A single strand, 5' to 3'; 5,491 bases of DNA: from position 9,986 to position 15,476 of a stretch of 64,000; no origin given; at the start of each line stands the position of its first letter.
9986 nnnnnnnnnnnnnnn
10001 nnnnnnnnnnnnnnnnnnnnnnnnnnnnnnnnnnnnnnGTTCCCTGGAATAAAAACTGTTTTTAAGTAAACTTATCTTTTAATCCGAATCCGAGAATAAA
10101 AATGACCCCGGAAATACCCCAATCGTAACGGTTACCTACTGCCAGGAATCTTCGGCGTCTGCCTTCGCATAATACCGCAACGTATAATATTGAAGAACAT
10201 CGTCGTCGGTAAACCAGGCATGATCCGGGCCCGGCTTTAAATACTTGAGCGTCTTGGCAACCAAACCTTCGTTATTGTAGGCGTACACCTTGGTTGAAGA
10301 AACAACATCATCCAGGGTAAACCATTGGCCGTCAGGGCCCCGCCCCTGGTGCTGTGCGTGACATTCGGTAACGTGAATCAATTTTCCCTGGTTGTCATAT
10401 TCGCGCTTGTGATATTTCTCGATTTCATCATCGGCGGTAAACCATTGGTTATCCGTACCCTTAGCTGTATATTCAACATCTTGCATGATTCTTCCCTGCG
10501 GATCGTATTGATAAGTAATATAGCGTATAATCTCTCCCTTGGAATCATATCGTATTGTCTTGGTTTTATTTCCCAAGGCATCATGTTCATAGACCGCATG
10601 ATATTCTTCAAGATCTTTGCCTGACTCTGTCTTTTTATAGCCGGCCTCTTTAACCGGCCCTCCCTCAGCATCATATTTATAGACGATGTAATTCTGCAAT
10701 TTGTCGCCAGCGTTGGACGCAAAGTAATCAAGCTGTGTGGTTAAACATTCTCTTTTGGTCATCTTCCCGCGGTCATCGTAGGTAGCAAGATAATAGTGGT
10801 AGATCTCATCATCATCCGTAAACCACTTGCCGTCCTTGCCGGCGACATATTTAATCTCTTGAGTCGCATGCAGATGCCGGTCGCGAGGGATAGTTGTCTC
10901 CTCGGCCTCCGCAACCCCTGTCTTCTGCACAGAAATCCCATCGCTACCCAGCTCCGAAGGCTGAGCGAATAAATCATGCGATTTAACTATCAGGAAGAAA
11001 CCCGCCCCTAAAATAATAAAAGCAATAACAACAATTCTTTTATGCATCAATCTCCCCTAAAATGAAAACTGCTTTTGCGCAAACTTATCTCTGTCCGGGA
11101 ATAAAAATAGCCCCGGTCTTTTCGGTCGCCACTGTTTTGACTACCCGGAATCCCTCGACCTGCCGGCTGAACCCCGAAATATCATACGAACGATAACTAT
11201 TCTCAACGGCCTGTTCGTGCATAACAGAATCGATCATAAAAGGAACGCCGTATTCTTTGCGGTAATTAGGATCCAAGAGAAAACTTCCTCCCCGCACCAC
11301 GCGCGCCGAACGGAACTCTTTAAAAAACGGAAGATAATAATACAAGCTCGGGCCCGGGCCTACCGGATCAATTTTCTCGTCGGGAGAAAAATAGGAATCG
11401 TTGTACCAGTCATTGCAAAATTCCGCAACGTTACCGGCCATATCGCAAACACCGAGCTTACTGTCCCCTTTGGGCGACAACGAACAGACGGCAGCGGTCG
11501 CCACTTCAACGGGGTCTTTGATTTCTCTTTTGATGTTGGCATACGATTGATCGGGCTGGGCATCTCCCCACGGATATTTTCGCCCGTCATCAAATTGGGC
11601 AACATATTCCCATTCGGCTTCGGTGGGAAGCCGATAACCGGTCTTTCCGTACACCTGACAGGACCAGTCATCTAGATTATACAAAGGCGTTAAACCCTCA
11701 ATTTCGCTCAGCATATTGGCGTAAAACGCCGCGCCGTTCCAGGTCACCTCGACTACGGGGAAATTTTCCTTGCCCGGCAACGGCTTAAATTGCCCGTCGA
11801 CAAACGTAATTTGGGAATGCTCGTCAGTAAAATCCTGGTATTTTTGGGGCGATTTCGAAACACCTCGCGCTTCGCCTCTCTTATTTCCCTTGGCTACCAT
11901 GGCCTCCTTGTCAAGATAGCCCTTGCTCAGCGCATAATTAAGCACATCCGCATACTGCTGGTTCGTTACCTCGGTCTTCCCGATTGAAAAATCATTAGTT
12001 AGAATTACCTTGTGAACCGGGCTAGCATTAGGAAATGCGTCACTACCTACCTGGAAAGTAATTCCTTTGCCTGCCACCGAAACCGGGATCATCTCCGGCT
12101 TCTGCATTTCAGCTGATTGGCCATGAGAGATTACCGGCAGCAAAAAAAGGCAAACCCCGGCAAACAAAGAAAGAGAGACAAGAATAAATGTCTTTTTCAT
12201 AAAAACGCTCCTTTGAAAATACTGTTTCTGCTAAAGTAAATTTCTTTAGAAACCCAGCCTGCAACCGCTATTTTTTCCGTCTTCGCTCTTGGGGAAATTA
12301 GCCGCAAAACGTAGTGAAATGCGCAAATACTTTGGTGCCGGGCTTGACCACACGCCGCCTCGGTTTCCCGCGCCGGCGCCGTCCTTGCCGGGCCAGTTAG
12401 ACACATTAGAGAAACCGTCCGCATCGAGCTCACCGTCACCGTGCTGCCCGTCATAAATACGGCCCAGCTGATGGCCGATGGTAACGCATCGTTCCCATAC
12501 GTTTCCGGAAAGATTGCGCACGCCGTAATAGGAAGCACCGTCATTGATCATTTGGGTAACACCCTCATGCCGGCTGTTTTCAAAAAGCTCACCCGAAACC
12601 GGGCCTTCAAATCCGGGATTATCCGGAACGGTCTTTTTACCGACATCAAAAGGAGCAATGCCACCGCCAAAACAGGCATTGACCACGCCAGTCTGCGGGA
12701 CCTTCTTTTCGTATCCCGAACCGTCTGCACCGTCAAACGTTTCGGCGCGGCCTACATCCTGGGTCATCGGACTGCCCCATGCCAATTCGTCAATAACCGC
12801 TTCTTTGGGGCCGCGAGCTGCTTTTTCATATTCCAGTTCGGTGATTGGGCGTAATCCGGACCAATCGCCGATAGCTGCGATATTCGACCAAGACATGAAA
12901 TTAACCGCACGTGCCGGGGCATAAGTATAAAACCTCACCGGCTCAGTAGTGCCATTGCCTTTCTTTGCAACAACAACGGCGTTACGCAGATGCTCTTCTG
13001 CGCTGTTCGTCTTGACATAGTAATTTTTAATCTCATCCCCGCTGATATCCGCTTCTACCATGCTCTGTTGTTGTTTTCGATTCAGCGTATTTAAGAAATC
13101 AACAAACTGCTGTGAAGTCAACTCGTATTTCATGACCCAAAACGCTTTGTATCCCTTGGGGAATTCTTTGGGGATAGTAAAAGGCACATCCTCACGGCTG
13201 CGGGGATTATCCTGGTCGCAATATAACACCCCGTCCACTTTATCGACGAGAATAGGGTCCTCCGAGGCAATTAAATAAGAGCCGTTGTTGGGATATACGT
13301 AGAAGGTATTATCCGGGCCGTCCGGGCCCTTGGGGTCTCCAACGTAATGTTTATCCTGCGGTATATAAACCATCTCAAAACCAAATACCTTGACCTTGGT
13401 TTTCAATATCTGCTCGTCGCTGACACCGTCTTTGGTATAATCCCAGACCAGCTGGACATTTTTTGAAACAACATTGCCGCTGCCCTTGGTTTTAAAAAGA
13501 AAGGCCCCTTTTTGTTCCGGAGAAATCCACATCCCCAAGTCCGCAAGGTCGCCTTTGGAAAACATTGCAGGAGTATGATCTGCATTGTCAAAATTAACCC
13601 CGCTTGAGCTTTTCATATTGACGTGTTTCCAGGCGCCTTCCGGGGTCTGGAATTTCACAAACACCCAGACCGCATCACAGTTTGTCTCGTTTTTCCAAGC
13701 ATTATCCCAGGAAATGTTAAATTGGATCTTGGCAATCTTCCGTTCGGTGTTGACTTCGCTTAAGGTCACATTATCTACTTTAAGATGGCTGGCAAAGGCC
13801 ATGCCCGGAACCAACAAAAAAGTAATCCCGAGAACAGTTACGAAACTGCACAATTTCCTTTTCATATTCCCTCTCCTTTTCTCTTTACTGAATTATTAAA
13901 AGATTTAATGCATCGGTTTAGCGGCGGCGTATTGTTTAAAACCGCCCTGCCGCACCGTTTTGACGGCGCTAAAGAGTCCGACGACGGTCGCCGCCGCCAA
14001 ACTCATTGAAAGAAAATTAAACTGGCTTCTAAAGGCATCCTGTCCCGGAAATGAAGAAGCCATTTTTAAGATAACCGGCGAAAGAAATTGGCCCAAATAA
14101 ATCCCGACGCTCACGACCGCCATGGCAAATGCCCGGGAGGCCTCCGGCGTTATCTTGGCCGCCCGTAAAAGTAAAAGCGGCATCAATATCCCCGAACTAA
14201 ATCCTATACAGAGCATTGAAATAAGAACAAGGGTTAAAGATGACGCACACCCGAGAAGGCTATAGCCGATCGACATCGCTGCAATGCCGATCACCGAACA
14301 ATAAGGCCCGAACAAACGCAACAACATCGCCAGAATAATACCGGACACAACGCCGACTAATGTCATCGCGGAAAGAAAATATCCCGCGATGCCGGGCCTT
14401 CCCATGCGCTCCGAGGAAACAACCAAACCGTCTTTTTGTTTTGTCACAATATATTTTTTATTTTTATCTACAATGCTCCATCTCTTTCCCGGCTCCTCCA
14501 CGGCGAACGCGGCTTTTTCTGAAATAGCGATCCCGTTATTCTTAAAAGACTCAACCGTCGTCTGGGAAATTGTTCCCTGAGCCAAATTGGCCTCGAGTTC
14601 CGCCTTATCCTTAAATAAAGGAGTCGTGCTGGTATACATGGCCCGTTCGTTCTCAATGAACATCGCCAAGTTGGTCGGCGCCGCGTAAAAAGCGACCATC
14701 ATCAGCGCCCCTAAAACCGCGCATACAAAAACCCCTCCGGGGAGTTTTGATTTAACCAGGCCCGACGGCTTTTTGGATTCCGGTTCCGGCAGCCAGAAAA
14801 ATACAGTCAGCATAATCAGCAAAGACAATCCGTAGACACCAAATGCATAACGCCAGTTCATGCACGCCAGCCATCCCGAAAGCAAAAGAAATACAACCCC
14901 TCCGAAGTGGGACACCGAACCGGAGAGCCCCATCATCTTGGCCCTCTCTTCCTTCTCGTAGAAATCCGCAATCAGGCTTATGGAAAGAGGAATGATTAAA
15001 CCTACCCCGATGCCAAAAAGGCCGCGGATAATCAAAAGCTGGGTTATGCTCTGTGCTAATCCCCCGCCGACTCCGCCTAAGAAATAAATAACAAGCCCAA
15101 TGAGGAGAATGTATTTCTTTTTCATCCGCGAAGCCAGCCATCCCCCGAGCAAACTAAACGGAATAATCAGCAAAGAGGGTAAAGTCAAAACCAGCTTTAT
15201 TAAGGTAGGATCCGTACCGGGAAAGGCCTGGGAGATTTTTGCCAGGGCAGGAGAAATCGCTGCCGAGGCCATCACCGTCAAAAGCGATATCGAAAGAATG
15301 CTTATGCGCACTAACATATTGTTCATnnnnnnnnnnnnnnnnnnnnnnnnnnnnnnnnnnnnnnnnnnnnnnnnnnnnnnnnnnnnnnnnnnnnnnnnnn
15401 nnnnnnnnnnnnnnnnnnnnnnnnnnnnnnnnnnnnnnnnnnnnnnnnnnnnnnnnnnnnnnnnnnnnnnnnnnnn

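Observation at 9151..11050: Tandem paralogous secreted proteins built from a '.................' repeat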

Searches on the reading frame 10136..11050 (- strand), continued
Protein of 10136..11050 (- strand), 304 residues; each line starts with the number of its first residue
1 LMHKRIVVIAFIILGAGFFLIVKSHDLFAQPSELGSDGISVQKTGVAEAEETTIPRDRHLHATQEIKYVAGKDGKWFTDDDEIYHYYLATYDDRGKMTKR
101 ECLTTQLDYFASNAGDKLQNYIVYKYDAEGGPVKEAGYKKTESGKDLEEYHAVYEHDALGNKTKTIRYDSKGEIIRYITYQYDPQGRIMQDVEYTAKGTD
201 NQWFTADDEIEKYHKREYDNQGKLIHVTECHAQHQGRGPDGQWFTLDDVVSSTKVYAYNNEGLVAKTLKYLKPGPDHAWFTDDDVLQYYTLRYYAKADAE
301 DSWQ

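Call 69: predict_structure(alignment_id=A6)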
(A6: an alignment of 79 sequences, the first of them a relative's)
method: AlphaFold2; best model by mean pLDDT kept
length: 596 residues; sequences in the alignment: 79
mean_pLDDT: 89.1   pTM: 0.67
mean pLDDT of the five models: 89.1, 88.3, 87.0, 86.2, 84.7
residues with pLDDT >= 90: 376; 70-90: 171; 50-70: 45; < 50: 4
segments of 3 or more residues with pLDDT < 50: 19-21
pLDDT, mean of each block of 10 residues (from residue 1): 71 60 72 91 88 93 94 97 97 90 96 94 97 93 97 94 94 92 91 76 79 77 71 74 83 83 75 89 79 86 84 84 87 89 58 92 92 94 89 94 89 97 97 97 98 97 98 98 98 98 98 97 98 98 98 92 97 97 96 66
secondary structure, 60 per line:
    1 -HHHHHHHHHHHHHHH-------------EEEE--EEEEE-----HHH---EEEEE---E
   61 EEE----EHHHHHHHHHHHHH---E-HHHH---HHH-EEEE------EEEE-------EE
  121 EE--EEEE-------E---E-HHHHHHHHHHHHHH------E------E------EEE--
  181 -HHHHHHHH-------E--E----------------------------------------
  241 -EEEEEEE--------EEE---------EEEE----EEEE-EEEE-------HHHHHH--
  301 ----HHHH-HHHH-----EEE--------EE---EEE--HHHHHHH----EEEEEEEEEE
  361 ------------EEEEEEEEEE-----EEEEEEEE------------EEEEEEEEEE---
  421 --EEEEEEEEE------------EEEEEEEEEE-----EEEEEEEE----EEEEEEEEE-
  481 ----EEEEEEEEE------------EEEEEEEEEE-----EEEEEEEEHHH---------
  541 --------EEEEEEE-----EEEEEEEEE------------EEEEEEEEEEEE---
elements in order: H2-16 E30-33 E36-40 E52-56 E60-63 H69-81 H87-90 E98-101 E108-111 E119-122 E125-128 H142-155 E176-178 H182-189 E242-248 E257-259 E269-272 E277-280 E282-285 H293-298 H305-308 H310-313 E319-321 E335-337 H340-346 E351-360 E373-382 E388-395 E408-417 E423-431 E444-453 E459-466 E471-479 E485-493 E506-515 E521-528 E549-555 E561-569 E582-593
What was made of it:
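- The fusion model has pTM of only 0.67 and a low-confidence linker (pLDDT 58 at residues 341-350, call 69).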

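Call 70: search_protein_families(library=padloc, proteins=[window:10136-11050:-], max_evalue=0.01)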
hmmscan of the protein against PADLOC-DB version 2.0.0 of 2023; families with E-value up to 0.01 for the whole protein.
window:10136-11050:- (304 aa): 0 families

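Call 73: fold_search(model_id=the predicted structure, library=pdb)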
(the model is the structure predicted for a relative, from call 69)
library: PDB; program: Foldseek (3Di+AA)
matches with E <= 10: 1081; with E <= 0.001: 123
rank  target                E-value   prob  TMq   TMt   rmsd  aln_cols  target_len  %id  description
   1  2aft_X                2.3e-14  1.00  0.31  0.64   7.8       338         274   23  Formylglycine generating enzyme C336S mutant (released 2005-12-13)
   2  1y1h_X                2.7e-14  1.00  0.32  0.64   6.9       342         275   22  human formylglycine generating enzyme, oxidised Cys refined as hydroperoxide (released 2005-05-31)
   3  5ssx_A                3.4e-14  1.00  0.31  0.63   7.7       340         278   22  Crystal Structure human formylglycine generating enzyme E130D mutant (released 2023-08-23)
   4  2aii_X                3.8e-14  1.00  0.31  0.63   7.8       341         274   23  wild-type Formylglycine generating enzyme reacted with iodoacetamide (released 2005-12-13)
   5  1z70_X                4.5e-14  1.00  0.31  0.64   7.6       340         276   22  1.15A resolution structure of the formylglycine generating enzyme FGE (released 2005-07-22)
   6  5ssy                  4.8e-14  1.00  0.33  0.68   6.7       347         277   22  Crystal Structure of human formylglycine generating enzyme (released 2023-08-23)
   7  1y1j_X                4.8e-14  1.00  0.31  0.64   8.0       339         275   23  human formylglycine generating enzyme, sulfonic acid/desulfurated form (released 2005-05-31)
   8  1y1e                  4.8e-14  1.00  0.32  0.64   6.9       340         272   22  human formylglycine generating enzyme (released 2005-05-31)
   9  2afy_X                5.0e-14  1.00  0.31  0.63   8.0       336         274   23  Formylglycine generating enzyme C341S mutant (released 2005-12-13)
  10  8aru_A                5.6e-14  1.00  0.32  0.66   6.8       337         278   24  Crystal Structure of human formylglycine generating enzyme (released 2023-08-23)
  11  5ssz                  7.0e-14  1.00  0.30  0.62   7.8       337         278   23  Crystal Structure of wild-type human formylglycine generating enzyme bound to Cu(I) (released 2023-08-23)
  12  1y1g_X                9.8e-14  1.00  0.32  0.64   6.9       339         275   23  Human formylglycine generating enzyme, double sulfonic acid form (released 2005-05-31)
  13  2q17_D                4.8e-13  1.00  0.32  0.63   7.2       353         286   25  Formylglycine Generating Enzyme from Streptomyces coelicolor (released 2008-04-01)
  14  2q17_C                5.1e-13  1.00  0.32  0.63   7.2       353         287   24  Formylglycine Generating Enzyme from Streptomyces coelicolor (released 2008-04-01)
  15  2q17_A                6.0e-13  1.00  0.32  0.62   7.3       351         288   25  Formylglycine Generating Enzyme from Streptomyces coelicolor (released 2008-04-01)
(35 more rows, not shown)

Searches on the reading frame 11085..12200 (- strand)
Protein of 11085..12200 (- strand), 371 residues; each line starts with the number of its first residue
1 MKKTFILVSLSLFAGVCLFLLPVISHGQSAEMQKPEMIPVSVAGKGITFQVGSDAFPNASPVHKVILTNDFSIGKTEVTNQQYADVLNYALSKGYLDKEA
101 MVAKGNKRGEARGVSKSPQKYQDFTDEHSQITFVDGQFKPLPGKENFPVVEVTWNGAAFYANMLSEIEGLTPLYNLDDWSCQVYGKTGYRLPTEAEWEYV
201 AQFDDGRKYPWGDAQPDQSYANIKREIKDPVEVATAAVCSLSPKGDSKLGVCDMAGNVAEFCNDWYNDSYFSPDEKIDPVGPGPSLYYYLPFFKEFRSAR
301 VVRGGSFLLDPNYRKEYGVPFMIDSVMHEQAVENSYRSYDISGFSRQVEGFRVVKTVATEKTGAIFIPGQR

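Call 3: search_protein_families(library=pfam, proteins=[window:11085-12200:-], max_evalue=1)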
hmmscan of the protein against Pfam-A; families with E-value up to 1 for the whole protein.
window:11085-12200:- (371 aa): 1 family
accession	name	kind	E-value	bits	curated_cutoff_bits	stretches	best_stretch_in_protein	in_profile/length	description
PF03781.23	FGE-sulfatase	-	1.2e-37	130.4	23.3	1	48-315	12-229/255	Sulfatase-modifying factor enzyme 1-like domain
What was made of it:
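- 11085..12200 (-): FGE-sulfatase-fold protein (371 aa, signal peptide, lacks the FGE Cys pair). Proposed partner; fused to the repeat domain in ten relatives. Pfam PF03781 at 1.2e-37 (call 3).
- On Formylglycine-generating enzyme (for the partner gene 11085..12200): The fold is met (PF03781 at 1.2e-37, call 3; FGE structures top the Foldseek list for the fusion model, call 73).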

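Call 4: search_protein_families(library=ncbifam, proteins=[window:11085-12200:-], max_evalue=1)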
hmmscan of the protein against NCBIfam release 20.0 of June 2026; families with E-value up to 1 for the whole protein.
window:11085-12200:- (371 aa): 9 families
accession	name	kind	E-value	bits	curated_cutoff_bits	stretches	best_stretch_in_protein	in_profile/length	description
TIGR03525.2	GldK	equivalog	7.3e-21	74.9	350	1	144-307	217-375/408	T9SS ring complex lipoprotein PorK/GldK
TIGR02171.1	Fb_sc_TIGR02171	subfamily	4.6e-19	67.9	544.35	2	143-268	100-220/912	TIGR02171 family lipoprotein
TIGR03440.2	egtB_TIGR03440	equivalog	2.5e-14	53.2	360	2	40-162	172-289/413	ergothioneine biosynthesis protein EgtB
NF041186.1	SenA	equivalog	1.2e-12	47.9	420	1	35-313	164-358/382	selenoneine synthase SenA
TIGR03530.1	GldJ_short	equivalog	1.6e-06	27.3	382.9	1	50-229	78-250/396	gliding motility lipoprotein GldJ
NF051459.1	pyoverdine_PvdO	equivalog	2.8e-05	23.3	500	1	179-271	134-224/280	dihydropyoverdine dehydrogenase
TIGR03524.1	GldJ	equivalog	4.5e-05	22.3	458.2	1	187-206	262-281/559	gliding motility lipoprotein GldJ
NF041013.1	T4P_ComGE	equivalog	0.054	13.6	49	1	7-30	12-35/83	competence type IV pilus minor pilin ComGE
TIGR04344.1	ovoA_Nterm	equivalog_domain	0.063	12.1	400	1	70-265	224-383/444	5-histidylcysteine sulfoxide synthase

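Call 70: search_protein_families(library=padloc, proteins=[window:11085-12200:-], max_evalue=0.01)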
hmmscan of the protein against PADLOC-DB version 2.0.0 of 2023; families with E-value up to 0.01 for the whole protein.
window:11085-12200:- (371 aa): 0 families

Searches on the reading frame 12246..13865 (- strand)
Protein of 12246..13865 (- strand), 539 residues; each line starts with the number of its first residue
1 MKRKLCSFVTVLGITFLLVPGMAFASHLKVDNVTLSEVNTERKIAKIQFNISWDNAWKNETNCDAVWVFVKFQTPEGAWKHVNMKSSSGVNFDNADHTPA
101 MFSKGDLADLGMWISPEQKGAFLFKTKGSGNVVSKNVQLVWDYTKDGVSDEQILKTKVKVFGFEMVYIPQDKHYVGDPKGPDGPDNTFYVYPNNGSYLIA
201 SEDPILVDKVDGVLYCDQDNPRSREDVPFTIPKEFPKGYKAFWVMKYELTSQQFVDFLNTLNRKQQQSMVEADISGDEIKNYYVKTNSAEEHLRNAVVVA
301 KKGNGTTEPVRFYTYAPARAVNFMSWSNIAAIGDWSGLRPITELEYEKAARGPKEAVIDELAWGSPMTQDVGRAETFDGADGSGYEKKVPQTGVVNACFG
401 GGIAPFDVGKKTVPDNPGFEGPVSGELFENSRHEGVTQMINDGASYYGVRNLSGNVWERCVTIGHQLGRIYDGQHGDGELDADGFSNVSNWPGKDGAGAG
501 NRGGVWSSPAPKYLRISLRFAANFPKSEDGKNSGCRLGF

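Call 3: search_protein_families(library=pfam, proteins=[window:12246-13865:-], max_evalue=1)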
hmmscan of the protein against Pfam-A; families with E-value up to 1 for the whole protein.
window:12246-13865:- (539 aa): 2 families
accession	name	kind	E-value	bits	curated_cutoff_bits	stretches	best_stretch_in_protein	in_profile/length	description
PF03781.23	FGE-sulfatase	-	4.5e-10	40.1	23.3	2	240-356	35-129/255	Sulfatase-modifying factor enzyme 1-like domain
PF10883.13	DUF2681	-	0.081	13.7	28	1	251-292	28-69/90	Protein of unknown function (DUF2681)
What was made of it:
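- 12246..13865 (-): Second FGE-fold protein (539 aa) of the conserved operon. Pfam, call 3.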

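Call 4: search_protein_families(library=ncbifam, proteins=[window:12246-13865:-], max_evalue=1)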
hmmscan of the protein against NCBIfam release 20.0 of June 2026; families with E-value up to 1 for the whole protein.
window:12246-13865:- (539 aa): 2 families
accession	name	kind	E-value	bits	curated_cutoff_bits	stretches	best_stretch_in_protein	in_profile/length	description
NF041186.1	SenA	equivalog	0.038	13.4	420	1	302-365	254-312/382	selenoneine synthase SenA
NF047472.1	LA_3696_Nterm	subfamily_domain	0.084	12.8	32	1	251-271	18-38/51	LA_3696 family protein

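Call 70: search_protein_families(library=padloc, proteins=[window:12246-13865:-], max_evalue=0.01)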
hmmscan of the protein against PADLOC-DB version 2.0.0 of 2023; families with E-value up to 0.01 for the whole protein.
window:12246-13865:- (539 aa): 0 families

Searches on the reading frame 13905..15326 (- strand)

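Call 18: search_protein_families(library=pfam, proteins=[window:13905-15326:-], max_evalue=0.01)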
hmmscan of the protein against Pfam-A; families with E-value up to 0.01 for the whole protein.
window:13905-15326:- (473 aa): 2 families
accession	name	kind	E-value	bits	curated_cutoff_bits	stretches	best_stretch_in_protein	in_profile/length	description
PF07690.21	MFS_1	-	2.7e-40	138.8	33.4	2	11-225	2-229/347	Major Facilitator Superfamily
PF00083.30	Sugar_tr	-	1.3e-12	47.8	22.3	2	58-181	63-193/452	Sugar (and other) transporter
